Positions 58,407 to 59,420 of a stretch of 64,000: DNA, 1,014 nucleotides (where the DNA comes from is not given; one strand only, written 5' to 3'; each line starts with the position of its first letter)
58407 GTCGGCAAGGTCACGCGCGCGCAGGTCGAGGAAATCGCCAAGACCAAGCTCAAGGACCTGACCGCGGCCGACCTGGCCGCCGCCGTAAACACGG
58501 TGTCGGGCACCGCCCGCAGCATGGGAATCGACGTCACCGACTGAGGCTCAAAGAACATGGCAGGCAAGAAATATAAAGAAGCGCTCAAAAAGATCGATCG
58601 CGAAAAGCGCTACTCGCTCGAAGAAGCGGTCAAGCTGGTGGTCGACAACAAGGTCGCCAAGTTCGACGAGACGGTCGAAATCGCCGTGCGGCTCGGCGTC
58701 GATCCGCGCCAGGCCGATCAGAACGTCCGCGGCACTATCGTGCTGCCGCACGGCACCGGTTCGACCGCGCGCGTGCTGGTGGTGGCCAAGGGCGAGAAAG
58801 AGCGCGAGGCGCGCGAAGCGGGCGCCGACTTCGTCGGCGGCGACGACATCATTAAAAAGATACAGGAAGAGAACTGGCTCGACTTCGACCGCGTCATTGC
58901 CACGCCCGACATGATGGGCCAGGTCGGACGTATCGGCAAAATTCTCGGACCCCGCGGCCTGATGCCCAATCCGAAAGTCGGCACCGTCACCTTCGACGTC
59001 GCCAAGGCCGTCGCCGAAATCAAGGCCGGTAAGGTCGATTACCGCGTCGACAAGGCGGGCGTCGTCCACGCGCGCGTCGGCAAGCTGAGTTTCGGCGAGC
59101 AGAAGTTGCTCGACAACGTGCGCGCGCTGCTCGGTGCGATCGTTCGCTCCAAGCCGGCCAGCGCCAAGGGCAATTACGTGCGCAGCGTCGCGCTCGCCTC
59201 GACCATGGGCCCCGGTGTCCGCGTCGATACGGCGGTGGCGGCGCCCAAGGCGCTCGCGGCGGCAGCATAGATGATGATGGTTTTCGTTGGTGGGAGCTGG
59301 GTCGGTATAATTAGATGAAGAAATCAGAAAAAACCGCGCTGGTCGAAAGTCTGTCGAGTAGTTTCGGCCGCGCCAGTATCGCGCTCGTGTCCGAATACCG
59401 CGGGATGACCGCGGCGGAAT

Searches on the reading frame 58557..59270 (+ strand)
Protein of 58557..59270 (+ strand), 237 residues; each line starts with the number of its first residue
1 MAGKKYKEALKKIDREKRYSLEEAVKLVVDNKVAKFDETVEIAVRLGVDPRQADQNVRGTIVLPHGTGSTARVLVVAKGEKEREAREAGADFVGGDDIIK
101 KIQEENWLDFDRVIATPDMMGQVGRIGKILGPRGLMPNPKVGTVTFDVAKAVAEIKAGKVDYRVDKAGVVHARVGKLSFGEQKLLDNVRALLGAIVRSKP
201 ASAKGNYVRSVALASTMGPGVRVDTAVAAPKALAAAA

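Call 46: search_protein_families(library=pfam, proteins=[window:58557-59270:+], max_evalue=0.00001)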
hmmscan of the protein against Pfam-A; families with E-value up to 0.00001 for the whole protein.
window:58557-59270:+ (237 aa): 1 family
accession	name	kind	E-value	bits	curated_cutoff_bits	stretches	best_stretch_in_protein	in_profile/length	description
PF00687.26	Ribosomal_L1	-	4.2e-71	239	32.2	1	31-219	4-198/198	Ribosomal protein L1p/L10e family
